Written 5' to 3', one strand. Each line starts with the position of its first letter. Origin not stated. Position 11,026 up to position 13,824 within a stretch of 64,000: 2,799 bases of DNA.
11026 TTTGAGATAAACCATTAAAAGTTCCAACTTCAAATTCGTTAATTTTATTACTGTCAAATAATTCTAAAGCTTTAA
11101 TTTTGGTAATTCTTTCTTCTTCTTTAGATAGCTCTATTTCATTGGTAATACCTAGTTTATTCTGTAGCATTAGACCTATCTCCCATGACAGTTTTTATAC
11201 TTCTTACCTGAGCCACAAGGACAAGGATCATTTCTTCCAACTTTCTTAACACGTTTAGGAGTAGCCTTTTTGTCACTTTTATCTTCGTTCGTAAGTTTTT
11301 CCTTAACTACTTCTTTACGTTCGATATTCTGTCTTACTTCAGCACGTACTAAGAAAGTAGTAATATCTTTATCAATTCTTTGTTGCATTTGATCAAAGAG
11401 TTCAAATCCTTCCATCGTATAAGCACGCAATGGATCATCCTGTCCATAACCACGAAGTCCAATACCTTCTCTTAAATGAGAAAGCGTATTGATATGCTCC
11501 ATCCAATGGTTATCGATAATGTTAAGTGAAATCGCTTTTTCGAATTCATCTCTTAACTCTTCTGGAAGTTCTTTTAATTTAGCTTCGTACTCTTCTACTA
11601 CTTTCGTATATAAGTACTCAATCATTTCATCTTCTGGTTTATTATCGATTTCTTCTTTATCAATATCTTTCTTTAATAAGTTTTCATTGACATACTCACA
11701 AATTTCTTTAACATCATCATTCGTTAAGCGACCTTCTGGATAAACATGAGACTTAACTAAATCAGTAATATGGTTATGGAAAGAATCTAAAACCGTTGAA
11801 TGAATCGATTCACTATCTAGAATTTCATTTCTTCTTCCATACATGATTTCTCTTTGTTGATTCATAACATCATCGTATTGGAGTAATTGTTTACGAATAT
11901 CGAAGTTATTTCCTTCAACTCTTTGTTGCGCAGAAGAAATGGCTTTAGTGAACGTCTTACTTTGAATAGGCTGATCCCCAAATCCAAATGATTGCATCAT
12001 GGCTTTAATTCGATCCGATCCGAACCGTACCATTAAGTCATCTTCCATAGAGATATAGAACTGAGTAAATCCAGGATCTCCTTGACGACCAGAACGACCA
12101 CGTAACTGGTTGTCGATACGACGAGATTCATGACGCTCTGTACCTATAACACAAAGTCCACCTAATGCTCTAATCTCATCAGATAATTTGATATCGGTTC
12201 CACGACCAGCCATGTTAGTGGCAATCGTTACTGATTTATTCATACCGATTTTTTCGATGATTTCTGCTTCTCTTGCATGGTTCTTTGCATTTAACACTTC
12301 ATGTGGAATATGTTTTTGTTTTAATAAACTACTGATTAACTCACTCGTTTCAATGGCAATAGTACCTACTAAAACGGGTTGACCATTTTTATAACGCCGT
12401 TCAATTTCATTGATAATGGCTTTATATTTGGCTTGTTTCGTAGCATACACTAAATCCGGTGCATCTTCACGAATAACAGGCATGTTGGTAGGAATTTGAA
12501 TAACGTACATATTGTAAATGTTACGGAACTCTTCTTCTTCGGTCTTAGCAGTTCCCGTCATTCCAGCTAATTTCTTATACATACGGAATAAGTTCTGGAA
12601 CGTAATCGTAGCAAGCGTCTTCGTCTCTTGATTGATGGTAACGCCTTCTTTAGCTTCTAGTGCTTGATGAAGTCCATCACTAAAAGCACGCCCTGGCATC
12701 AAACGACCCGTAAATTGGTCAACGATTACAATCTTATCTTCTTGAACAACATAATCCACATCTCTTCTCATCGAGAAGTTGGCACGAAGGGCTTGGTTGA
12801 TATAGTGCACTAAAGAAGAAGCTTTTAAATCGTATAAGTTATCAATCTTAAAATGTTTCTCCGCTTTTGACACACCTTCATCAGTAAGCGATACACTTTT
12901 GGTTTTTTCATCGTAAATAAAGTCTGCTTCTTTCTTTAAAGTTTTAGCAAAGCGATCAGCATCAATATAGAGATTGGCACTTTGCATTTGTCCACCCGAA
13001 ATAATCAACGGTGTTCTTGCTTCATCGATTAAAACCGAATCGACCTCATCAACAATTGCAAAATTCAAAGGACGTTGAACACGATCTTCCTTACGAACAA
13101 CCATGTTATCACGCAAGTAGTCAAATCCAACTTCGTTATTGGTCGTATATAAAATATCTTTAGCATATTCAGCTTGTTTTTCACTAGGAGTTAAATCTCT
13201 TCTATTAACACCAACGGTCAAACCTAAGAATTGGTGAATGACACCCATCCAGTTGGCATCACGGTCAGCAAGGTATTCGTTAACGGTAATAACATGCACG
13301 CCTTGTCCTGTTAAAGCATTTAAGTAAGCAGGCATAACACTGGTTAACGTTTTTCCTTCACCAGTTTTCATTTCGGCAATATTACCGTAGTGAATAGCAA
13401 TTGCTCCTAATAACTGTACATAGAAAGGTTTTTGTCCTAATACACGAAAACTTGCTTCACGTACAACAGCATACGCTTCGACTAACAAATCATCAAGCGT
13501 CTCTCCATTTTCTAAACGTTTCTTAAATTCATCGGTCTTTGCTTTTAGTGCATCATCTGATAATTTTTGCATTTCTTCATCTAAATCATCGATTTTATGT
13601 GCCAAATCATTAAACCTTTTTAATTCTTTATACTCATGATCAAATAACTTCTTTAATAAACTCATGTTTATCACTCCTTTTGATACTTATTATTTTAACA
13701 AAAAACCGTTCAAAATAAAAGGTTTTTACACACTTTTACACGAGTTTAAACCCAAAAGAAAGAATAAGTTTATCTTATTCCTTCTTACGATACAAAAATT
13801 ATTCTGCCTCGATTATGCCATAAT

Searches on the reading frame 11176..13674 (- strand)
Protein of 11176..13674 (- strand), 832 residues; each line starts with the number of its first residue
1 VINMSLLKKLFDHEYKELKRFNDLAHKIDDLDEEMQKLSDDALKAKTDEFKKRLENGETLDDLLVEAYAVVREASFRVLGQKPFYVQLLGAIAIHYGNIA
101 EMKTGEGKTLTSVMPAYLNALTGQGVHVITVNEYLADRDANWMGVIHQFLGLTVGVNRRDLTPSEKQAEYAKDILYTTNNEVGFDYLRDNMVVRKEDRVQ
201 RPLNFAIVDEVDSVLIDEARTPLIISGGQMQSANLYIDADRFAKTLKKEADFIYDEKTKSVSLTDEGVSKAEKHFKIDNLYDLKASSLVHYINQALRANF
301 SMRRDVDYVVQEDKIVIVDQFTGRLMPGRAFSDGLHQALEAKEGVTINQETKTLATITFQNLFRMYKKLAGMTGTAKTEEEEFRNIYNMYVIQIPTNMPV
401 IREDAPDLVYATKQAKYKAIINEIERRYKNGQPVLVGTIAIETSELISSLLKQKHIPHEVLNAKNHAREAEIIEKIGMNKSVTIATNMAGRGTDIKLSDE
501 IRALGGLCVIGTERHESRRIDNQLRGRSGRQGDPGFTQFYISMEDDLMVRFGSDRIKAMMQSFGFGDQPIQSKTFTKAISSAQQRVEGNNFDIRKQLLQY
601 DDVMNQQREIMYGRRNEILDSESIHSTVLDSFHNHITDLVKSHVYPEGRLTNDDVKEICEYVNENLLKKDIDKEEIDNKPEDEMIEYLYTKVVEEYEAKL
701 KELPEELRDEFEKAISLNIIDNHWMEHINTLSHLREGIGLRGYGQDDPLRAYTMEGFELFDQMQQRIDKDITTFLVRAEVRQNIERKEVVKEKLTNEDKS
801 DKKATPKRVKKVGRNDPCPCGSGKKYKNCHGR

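Call 8: find_related_loci(query=window:11176-13674:-, collection=genome_contigs, flank=10000)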
Query window:11176-13674:- (832 aa) in genome_contigs; peptide patterns used: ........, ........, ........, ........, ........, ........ (x = any residue, [..] = any of these).
600 stretches matched a pattern (row limit reached: there are more); 597 encode a relative of the query (tblastn E <= 1e-3); the best 80 are kept; 80 distinct loci.
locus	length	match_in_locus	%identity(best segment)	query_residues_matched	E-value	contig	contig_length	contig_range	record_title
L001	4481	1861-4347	83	3-832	0e+0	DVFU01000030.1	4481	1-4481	MAG TPA_asm: Candidatus Faecenecus gallistercoris isolate CHK165-10780 CHK165__C82140_L4481_ERR2241971, whole genome sho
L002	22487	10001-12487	80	4-832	0e+0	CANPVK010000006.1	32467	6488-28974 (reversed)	MAG: uncultured Bacilli bacterium isolate Lapin-001__bin29 genome assembly, contig: Lapin-001__NODE_1679_length_32467_co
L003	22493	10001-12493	80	2-832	0e+0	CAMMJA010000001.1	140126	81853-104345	MAG: uncultured Tenericutes bacterium isolate ERR4836966_bin.3_MetaWRAP_v1.1_MAG genome assembly, contig: NODE_144_lengt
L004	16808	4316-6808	79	3-832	0e+0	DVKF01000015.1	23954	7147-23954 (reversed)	MAG TPA_asm: Candidatus Scybalousia intestinigallinarum isolate CHK193-12526 CHK193__C71870_L23954_ERR3414588, whole gen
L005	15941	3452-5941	78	3-832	0e+0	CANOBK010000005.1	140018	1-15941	MAG TPA_asm: uncultured Bacillales bacterium isolate SRR19759455_bin.3_metawrap_v1.3_MAG genome assembly, contig: NODE.1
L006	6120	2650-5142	78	4-832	0e+0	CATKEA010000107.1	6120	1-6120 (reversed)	MAG: uncultured Bacilli bacterium isolate iMGMC-980_1678881718 genome assembly, contig: MegahitA5_146641, whole genome s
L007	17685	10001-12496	77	1-832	0e+0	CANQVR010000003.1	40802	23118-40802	MAG: uncultured Bacilli bacterium isolate Lapin-032__bin75 genome assembly, contig: Lapin-032__NODE_1592_length_40802_co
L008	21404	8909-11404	76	2-832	0e+0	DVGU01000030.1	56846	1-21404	MAG TPA_asm: Candidatus Faecimonas gallistercoris isolate CHK189-3136 CHK189__C100476_L56846_ERR3414584, whole genome sh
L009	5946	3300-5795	77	2-832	0e+0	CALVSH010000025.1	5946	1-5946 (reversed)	MAG: uncultured Bacilli bacterium isolate E05__bin245 genome assembly, contig: E05__k127_4877348, whole genome shotgun s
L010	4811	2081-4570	76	4-832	0e+0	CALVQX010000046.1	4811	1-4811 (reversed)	MAG: uncultured Bacilli bacterium isolate E07__bin200 genome assembly, contig: E07__k127_6577424, whole genome shotgun s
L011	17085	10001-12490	75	4-832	0e+0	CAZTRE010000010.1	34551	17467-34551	MAG TPA_asm: uncultured Mycoplasma sp. isolate SRP287540_co1_217 genome assembly, contig: NODE_1213_length_34551_cov_22.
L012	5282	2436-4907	76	9-832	0e+0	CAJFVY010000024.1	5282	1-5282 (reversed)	uncultured Bacilli bacterium isolate Coassembly_mag_124 genome assembly, contig: MAGpy_11413_min2k_bin_124_fak87_563922,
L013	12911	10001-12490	75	4-832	0e+0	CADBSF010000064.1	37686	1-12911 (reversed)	MAG: uncultured Erysipelotrichaceae bacterium isolate RUG14253 genome assembly, contig: RUG14253_asm_64, whole genome sh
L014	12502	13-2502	75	4-832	0e+0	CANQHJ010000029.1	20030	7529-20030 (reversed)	MAG: uncultured Bacilli bacterium isolate Lapin-030__bin52 genome assembly, contig: Lapin-030__NODE_3766_length_20030_co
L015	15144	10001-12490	74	4-832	0e+0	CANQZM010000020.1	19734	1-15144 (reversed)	MAG: uncultured Bacilli bacterium isolate Lapin-017__bin14 genome assembly, contig: Lapin-017__NODE_1500_length_19734_co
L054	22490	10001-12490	67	4-832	0e+0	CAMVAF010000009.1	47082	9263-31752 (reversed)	MAG TPA_asm: uncultured Clostridia bacterium isolate SRR8387715_bin.72_metaWRAP_v1.3_MAG genome assembly, contig: ERZ142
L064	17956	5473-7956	64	4-832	0e+0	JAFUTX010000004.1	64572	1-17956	MAG: Bacilli bacterium isolate RGIG4822 Roe_deer_Reticulum.Co__c181188, whole genome shotgun sequence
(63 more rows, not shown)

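Call 38: search_protein_families(library=pfam, alignment_id=A1, max_evalue=0.0001)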
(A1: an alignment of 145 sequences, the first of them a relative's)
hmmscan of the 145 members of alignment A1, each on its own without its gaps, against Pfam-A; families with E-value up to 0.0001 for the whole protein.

A. member 1, L002:12681-13853:+ (390 aa): 0 families

B. families by the number of members that match (of 145 scanned): 115 families (the first 25 are shown)
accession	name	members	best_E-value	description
PF14659.12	Phage_int_SAM_3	9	4.1e-15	Phage integrase, N-terminal SAM-like domain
PF00589.27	Phage_integrase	8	6.1e-29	Phage integrase family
PF14657.12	Arm-DNA-bind_4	7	2.3e-08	Arm DNA-binding domain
PF04383.19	KilA-N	6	3e-18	KilA-N domain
PF00583.31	Acetyltransf_1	6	2.1e-15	Acetyltransferase (GNAT) family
PF13508.13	Acetyltransf_7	4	5.3e-09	Acetyltransferase (GNAT) domain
PF13673.13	Acetyltransf_10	4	1.1e-07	Acetyltransferase (GNAT) domain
PF00005.33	ABC_tran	3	8.8e-34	ABC transporter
PF01931.24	NTPase_I-T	3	2.7e-32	Protein of unknown function DUF84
PF13173.12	AAA_14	3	6.6e-18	AAA domain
PF13304.12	AAA_21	3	9.6e-12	AAA domain, putative AbiEii toxin, Type IV TA system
PF00933.27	Glyco_hydro_3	2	1e-57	Glycosyl hydrolase family 3 N terminal domain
PF00587.30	tRNA-synt_2b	2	1.4e-36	tRNA synthetase class II core domain (G, H, P, S and T)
PF01797.21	Y1_Tnp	2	1.1e-25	Transposase IS200 like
PF02661.23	Fic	2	1.7e-22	Fic/DOC family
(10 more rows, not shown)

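Call 39: search_protein_families(library=padloc, alignment_id=A1, max_evalue=0.00001)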
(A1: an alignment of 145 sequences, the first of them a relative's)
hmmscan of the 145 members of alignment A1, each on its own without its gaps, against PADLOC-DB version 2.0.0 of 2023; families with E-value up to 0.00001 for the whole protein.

A. member 1, L002:12681-13853:+ (390 aa): 0 families

B. families by the number of members that match (of 145 scanned): 91 families (the first 25 are shown)
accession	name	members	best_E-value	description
PDLC04962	PDC-S22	7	2.2e-117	-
PDLC04135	mad3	3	1.2e-33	mads_3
PDLC04140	mad8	3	1.2e-13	mads_8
PDLC02980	AriA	3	3e-13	-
PDLC02914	ATPase-Toprim_I-B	3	3.4e-12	-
PDLC02335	AbiLi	3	3.2e-09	AbiLi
PDLC04164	AriA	3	2.7e-08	-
PDLC04787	PDC-S01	2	1.1e-88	-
PDLC04841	PDC-S04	2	4.2e-26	-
PDLC04965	PDC-S23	2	2.2e-25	-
PDLC04964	PDC-S23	2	4.7e-25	-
PDLC04871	PDC-S05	2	1e-22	-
PDLC04789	PDC-S01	2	1e-22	-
PDLC04963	PDC-S23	2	1.6e-18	-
PDLC04899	PDC-S07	2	1.6e-11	-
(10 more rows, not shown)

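Call 59: search_protein_families(library=pfam, proteins=[L015:12815-14524:+, L002:12681-13853:+, L002:14832-15875:+, L002:16001-16771:+, L011:13037-14020:+, L011:16468-16809:+, L008:14502-15476:+, L054:14090-15217:+, L054:15210-15893:+, L054:15901-17040:+], max_evalue=0.001)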
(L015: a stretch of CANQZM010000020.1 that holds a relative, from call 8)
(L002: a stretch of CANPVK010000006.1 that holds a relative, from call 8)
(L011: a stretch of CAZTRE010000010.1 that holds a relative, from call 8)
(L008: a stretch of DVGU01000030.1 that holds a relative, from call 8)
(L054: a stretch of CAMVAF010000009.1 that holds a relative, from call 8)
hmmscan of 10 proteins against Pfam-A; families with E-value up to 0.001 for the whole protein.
L015:12815-14524:+ (569 aa): 2 families
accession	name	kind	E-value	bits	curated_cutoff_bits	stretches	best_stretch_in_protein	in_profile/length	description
PF04055.27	Radical_SAM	-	2.4e-09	38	29.5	1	298-403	2-120/166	Radical SAM superfamily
PF00805.28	Pentapeptide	-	0.00018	21.4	20.2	0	69-103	2-38/40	Pentapeptide repeats (8 copies)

L002:12681-13853:+ (390 aa): 0 families

L002:14832-15875:+ (347 aa): 0 families

L002:16001-16771:+ (256 aa): 1 family
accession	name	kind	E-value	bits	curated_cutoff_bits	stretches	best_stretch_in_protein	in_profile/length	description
PF00467.35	KOW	-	5.2e-05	23.3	22.3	1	199-229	1-31/32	KOW motif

L011:13037-14020:+ (327 aa): 1 family
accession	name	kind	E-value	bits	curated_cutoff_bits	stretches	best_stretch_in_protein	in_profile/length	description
PF00579.31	tRNA-synt_1b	-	1.4e-60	205.5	21.1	1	2-279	9-290/292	tRNA synthetases class I (W and Y)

L011:16468-16809:+ (113 aa): 0 families

L008:14502-15476:+ (324 aa): 3 families
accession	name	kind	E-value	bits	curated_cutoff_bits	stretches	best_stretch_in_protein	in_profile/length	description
PF02661.23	Fic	-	1.7e-23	83.7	24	1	174-269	1-91/93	Fic/DOC family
PF12728.13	HTH_17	-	4.3e-05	24.1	27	1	19-57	1-38/51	Helix-turn-helix domain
PF20038.5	HTH_59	-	0.00033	21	27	1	19-39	7-27/66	Helix-turn-helix domain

L054:14090-15217:+ (375 aa): 0 families

L054:15210-15893:+ (227 aa): 0 families

L054:15901-17040:+ (379 aa): 0 families

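Call 66: search_protein_families(library=padloc, proteins=[L011:15410-16435:+, L005:6458-7354:+, L054:14090-15217:+, L054:15210-15893:+, L054:15901-17040:+, L054:17037-17831:+, L064:9617-10291:+, L064:12495-13799:+, L015:12815-14524:+, L008:14502-15476:+], max_evalue=0.0001)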
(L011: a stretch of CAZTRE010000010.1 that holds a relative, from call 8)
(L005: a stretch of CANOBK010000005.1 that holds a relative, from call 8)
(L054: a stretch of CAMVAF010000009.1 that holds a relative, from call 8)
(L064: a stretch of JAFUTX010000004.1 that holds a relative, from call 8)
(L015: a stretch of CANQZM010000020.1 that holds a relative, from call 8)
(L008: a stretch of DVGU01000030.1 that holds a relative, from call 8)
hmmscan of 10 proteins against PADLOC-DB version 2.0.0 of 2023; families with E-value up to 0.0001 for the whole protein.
L011:15410-16435:+ (341 aa): 37 families (the best 25 are shown)
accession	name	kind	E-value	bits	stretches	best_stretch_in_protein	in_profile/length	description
PDLC04851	PDC-S05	-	4.3e-134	444.9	1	1-337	1-336/342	-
PDLC04871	PDC-S05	-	7.1e-133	441.9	1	9-336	130-457/468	-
PDLC04868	PDC-S05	-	1.3e-132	439.9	1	8-337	4-331/335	-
PDLC04853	PDC-S05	-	1.7e-129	429.8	1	8-337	4-327/336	-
PDLC04852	PDC-S05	-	1.8e-113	376.9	1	7-331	8-327/346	-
PDLC04843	PDC-S05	-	5e-108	359.2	1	8-327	4-314/330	-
PDLC04864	PDC-S05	-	3.5e-94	313.1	1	64-339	1-270/277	-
PDLC04870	PDC-S05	-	1.3e-76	254.8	1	7-214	6-209/214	-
PDLC04876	PDC-S05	-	1.4e-63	211.8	1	2-172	2-170/174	-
PDLC04854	PDC-S05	-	1.6e-53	179.5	1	9-152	3-149/212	-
PDLC04872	PDC-S05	-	9.1e-53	176.1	1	9-148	4-143/152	-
PDLC04965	PDC-S23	-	3.8e-52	175.7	1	9-151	4-139/327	-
PDLC04964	PDC-S23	-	1.9e-50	169.9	1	9-151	3-144/331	-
PDLC04858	PDC-S05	-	6.3e-48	160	1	9-139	4-131/138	-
PDLC04879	PDC-S05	-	1.2e-45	154.2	1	8-142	3-135/285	-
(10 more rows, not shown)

L005:6458-7354:+ (298 aa): 1 family
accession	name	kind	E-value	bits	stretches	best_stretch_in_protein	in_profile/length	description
PDLC04962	PDC-S22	-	4.2e-117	388.2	1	10-282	5-275/281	-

L054:14090-15217:+ (375 aa): 0 families

L054:15210-15893:+ (227 aa): 2 families
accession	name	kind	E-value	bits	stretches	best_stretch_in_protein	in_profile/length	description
PDLC04903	PDC-S09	-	1.3e-06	26.6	1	3-86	4-92/108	-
PDLC04368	PDC-M05A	-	2.2e-06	25.7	1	13-107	95-188/201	-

L054:15901-17040:+ (379 aa): 0 families

L054:17037-17831:+ (264 aa): 0 families

L064:9617-10291:+ (224 aa): 0 families

L064:12495-13799:+ (434 aa): 0 families

L015:12815-14524:+ (569 aa): 1 family
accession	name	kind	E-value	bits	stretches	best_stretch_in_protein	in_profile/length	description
PDLC02903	pVip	-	8.9e-07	26.6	1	300-402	7-111/257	Viperins not associated with kinases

L008:14502-15476:+ (324 aa): 9 families
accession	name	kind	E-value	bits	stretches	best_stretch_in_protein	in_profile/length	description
PDLC03963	SoFic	-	1.3e-35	121.5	1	101-319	45-266/361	-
PDLC04840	PDC-S04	-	3.8e-35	119.7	1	114-314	11-216/227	-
PDLC04836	PDC-S04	-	2.6e-34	116.5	1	111-302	22-218/244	-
PDLC04837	PDC-S04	-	2.1e-27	93.9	1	104-314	15-225/234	-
PDLC04839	PDC-S04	-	6e-20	69.8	1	128-311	12-200/205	-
PDLC04966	PDC-S24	-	1.8e-15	54.8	1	170-278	227-343/497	-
PDLC04838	PDC-S04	-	6.9e-13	46.9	1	151-312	37-201/209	-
PDLC04842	PDC-S04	-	1.6e-08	32.5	1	149-298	15-157/202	-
PDLC04841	PDC-S04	-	3.1e-06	25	1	159-299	123-256/292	-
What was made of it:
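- The hotspot in relatives is enriched in PADLOC candidate families (PDC-S04, S05, S22, AriA-like ATPases, AbiLi, DrmD, a type I S subunit; calls 39, 66).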

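Call 74: find_encoding_contigs(protein=window:11176-13665:-, flank=10000, max_places=10)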
Protein window:11176-13665:- (829 aa): no gene with exactly this product is on record in the collection.

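Call 85: find_related_loci(query=L054:12682-14031:+, collection=viral_contigs, flank=10000)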
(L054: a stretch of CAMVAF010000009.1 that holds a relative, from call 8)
Query L054:12682-14031:+ (449 aa) in viral_contigs; peptide patterns used: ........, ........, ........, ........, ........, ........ (x = any residue, [..] = any of these).
43 stretches matched a pattern; 31 encode a relative of the query (tblastn E <= 1e-3); 31 distinct loci.
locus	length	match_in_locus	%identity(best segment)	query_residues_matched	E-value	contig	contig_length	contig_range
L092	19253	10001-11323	49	7-431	3e-126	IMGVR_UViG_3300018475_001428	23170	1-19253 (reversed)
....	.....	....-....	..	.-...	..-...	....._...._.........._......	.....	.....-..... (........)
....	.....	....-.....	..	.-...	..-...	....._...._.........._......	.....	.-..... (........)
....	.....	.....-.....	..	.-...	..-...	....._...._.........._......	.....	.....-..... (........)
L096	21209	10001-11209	35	13-432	7e-75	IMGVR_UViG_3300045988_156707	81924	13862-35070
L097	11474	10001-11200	36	9-425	5e-75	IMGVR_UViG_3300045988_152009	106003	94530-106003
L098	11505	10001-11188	36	13-425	2e-74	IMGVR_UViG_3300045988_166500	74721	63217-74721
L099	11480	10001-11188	35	13-425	6e-74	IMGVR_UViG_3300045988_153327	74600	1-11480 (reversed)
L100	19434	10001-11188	35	13-425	6e-74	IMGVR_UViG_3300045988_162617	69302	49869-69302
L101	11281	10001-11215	32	2-422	8e-64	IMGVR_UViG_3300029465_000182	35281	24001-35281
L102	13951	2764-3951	33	11-422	6e-63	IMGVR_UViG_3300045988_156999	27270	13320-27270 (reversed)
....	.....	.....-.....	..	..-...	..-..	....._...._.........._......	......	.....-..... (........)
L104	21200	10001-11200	36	9-425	2e-75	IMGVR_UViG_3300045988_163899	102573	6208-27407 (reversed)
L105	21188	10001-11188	35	13-425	6e-74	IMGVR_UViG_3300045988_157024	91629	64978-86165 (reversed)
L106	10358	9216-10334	26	14-433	1e-36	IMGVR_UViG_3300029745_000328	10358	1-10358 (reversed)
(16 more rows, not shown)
